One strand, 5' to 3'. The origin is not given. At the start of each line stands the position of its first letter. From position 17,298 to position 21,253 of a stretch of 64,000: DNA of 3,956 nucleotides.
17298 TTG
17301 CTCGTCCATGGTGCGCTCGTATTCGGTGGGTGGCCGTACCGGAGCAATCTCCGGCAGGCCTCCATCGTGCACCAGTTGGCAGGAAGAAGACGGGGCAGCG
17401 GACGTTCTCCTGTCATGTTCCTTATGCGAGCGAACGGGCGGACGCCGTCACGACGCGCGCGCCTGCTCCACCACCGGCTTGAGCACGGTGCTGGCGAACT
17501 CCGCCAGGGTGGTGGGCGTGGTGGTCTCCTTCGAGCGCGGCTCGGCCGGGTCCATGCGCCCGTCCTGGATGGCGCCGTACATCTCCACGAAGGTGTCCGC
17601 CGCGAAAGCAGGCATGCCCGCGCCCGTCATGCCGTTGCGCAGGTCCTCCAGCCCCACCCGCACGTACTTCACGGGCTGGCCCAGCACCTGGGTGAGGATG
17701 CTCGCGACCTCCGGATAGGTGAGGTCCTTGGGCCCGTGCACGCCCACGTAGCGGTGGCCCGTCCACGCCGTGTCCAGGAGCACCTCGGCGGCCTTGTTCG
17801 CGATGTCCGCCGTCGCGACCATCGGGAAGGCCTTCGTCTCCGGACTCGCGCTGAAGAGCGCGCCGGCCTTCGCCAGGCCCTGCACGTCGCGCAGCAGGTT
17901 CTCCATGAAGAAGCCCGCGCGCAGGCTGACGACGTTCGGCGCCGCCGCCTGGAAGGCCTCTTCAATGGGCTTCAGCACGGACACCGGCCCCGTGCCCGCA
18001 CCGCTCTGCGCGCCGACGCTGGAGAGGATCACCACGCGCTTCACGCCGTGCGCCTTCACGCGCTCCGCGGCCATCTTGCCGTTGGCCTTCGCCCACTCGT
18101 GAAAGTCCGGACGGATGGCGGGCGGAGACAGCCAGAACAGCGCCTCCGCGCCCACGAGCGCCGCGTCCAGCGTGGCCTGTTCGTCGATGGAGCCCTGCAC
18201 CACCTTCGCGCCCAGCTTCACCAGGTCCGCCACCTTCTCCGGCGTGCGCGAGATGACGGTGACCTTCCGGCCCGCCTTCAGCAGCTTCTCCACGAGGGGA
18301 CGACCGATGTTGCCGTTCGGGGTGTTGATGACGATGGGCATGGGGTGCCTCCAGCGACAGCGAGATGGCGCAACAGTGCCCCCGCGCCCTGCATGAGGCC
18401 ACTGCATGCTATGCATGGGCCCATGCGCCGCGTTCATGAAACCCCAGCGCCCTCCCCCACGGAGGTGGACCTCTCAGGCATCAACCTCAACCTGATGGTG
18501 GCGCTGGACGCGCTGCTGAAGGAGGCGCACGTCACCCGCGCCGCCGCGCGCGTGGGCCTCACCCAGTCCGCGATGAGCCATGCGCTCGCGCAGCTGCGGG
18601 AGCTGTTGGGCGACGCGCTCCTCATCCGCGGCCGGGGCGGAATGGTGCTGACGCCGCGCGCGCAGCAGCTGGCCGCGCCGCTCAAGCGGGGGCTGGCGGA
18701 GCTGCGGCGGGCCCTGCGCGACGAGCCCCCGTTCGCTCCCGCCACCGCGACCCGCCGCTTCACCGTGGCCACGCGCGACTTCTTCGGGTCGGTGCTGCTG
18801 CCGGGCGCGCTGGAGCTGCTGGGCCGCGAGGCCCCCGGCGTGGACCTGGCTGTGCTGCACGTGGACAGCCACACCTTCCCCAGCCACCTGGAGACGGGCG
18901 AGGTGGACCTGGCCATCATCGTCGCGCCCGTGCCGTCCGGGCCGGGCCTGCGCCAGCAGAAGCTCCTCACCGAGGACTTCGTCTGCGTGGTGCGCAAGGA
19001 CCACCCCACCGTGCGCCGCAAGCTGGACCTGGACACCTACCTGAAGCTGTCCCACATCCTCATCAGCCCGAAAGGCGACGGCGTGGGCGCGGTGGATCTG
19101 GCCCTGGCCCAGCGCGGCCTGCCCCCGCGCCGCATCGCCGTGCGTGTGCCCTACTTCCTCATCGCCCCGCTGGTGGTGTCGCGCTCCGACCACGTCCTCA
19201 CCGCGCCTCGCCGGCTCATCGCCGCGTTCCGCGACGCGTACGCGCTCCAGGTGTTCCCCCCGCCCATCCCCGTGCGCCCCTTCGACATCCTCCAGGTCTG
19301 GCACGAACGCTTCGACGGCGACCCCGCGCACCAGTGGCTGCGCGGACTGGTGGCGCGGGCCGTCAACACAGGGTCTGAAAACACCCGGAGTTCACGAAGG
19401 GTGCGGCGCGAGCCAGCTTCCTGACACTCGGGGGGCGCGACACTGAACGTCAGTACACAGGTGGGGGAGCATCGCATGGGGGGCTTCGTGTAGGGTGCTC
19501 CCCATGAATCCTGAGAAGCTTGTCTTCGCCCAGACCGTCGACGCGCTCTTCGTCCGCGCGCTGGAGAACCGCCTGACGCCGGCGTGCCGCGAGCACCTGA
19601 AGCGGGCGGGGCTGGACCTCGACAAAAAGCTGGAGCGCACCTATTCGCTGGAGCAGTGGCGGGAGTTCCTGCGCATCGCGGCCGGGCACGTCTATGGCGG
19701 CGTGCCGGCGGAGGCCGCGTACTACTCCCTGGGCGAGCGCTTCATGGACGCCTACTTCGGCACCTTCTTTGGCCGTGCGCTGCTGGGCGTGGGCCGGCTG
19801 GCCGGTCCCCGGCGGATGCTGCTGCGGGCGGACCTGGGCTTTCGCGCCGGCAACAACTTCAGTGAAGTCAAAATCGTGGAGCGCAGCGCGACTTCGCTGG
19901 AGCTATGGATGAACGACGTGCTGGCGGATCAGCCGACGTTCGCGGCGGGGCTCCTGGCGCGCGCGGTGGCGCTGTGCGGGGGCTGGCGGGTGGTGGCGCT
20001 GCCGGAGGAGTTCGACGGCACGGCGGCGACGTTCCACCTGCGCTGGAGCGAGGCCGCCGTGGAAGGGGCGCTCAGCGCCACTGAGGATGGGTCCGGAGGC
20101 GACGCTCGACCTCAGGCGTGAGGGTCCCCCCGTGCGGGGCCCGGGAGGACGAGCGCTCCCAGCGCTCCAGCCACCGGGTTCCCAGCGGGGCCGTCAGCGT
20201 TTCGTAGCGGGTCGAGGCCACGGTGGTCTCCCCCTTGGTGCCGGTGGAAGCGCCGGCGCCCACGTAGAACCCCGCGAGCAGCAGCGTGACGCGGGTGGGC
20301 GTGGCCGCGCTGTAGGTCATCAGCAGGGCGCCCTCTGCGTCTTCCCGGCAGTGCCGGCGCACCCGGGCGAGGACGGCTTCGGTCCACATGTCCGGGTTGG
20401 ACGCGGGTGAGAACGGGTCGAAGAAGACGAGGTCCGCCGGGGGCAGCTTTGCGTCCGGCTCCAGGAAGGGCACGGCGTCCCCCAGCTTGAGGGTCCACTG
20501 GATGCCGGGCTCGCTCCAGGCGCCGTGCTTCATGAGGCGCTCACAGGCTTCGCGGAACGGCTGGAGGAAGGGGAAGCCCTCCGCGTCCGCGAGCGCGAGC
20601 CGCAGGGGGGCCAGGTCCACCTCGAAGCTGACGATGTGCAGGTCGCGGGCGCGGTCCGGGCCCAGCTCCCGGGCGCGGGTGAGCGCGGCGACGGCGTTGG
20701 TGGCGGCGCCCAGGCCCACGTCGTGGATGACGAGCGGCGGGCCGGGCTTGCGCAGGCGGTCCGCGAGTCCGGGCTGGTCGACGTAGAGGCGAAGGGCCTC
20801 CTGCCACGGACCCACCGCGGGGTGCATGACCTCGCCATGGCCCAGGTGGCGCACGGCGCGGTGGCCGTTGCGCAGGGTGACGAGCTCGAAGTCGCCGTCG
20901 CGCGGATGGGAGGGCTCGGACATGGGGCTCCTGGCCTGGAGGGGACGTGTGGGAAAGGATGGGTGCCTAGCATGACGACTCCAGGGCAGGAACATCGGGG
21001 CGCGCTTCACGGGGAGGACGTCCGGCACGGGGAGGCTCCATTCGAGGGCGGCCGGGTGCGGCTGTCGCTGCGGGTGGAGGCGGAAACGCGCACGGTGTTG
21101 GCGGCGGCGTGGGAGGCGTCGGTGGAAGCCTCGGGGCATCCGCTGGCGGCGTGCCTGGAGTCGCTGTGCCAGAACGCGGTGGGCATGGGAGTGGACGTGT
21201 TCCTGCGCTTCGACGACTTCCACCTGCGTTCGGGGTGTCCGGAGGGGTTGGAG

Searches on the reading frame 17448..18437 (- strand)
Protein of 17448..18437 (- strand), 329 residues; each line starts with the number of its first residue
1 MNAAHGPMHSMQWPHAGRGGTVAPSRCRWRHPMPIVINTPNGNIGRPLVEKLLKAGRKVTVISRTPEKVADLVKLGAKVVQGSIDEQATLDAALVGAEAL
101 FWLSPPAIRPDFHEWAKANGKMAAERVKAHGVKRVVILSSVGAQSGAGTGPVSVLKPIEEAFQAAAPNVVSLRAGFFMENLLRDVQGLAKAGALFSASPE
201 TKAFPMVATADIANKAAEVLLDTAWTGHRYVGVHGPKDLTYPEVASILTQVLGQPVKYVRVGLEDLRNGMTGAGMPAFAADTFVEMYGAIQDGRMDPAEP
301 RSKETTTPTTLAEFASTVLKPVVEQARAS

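Call 10: search_protein_families(library=pfam, proteins=[window:17448-18437:-], max_evalue=1)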
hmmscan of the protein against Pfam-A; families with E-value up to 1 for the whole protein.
window:17448-18437:- (329 aa): 13 families
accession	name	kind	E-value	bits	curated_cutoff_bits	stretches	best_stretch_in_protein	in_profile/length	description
PF05368.20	NmrA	-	2e-19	70.7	27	1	35-314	5-297/298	NmrA-like family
PF13460.12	NAD_binding_10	-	4.3e-16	59.7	27.2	1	41-148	3-107/184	NAD(P)H-binding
PF02254.24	TrkA_N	-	1.6e-06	28.9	23.8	1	42-94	7-59/116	TrkA-N domain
PF03446.21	NAD_binding_2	-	7e-05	23.3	21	1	42-83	8-49/161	NAD binding domain of 6-phosphogluconate dehydrogenase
PF03807.23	F420_oxidored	-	0.00018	22.4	21.6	1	42-86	8-55/94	NADP oxidoreductase coenzyme F420-dependent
PF03435.24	Sacchrp_dh_NADP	-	0.00073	20.3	25.1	1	42-120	7-92/129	Saccharopine dehydrogenase NADP binding domain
PF01370.27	Epimerase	-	0.0021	17.9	20.9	1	41-143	7-117/240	NAD dependent epimerase/dehydratase family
PF01073.25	3Beta_HSD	-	0.015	14.8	22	1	41-141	6-117/280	3-beta hydroxysteroid dehydrogenase/isomerase family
PF02558.23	ApbA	-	0.042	13.9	22.2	1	42-86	7-49/150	Ketopantoate reductase PanE/ApbA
PF13407.12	Peripla_BP_4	-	0.07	13.1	35.1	1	101-227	97-209/258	Periplasmic binding protein domain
PF13241.12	NAD_binding_7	-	0.071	14.1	22.1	1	42-88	16-63/104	Putative NAD(P)-binding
PF01488.26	Shikimate_DH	-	0.1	13.1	24.3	1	41-76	20-56/138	Shikimate / quinate 5-dehydrogenase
PF09754.15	PAC2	-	0.12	12.6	25.8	1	124-267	91-201/215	PAC2 family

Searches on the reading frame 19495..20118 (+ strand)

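Call 4: search_protein_families(library=pfam, proteins=[window:19495-20118:+], max_evalue=1)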
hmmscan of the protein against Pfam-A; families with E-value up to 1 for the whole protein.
window:19495-20118:+ (208 aa): 1 family
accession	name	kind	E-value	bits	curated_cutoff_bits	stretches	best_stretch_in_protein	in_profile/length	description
PF09536.15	DUF2378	-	8.3e-58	195.5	22.2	1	8-184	1-176/177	Protein of unknown function (DUF2378)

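Call 5: search_protein_families(library=ncbifam, proteins=[window:19495-20118:+], max_evalue=1)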
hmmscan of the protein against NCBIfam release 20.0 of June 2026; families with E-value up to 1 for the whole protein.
window:19495-20118:+ (208 aa): 1 family
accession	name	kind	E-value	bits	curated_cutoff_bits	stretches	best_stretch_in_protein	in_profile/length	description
TIGR02265.1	Mxa_TIGR02265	subfamily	6.2e-56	189.1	25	1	7-185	2-184/184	TIGR02265 family protein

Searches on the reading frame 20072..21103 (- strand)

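Call 4: search_protein_families(library=pfam, proteins=[window:20072-21103:-], max_evalue=1)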
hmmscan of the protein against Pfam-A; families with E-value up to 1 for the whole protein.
window:20072-21103:- (343 aa): 2 families
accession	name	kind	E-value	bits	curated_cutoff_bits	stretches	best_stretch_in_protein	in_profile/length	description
PF05430.17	Methyltransf_30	-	1.6e-17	64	22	1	201-297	31-122/124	S-adenosyl-L-methionine-dependent methyltransferase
PF04232.17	SpoVS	-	0.19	11.9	24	1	113-155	18-59/83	Stage V sporulation protein S (SpoVS)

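Call 5: search_protein_families(library=ncbifam, proteins=[window:20072-21103:-], max_evalue=1)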
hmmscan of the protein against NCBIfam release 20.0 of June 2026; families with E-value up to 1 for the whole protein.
window:20072-21103:- (343 aa): 3 families
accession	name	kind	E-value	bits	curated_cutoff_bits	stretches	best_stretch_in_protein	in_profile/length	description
NF033855.1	tRNA_MNMC2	equivalog_domain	1.6e-22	80.4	136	1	90-297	7-207/209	tRNA (5-methylaminomethyl-2-thiouridine)(34)-methyltransferase MnmC2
NF002480.1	PRK01747.1-1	equivalog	2.3e-18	66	540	1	90-313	19-240/645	bifunctional tRNA (5-methylaminomethyl-2-thiouridine)(34)-methyltransferase MnmC2/FAD-dependent 5-carboxymethylaminomethyl-2-thiouridine(34)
NF002481.1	PRK01747.1-2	equivalog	1.9e-10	40.2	600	1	203-299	126-217/611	bifunctional tRNA (5-methylaminomethyl-2-thiouridine)(34)-methyltransferase MnmC2/FAD-dependent 5-carboxymethylaminomethyl-2-thiouridine(34)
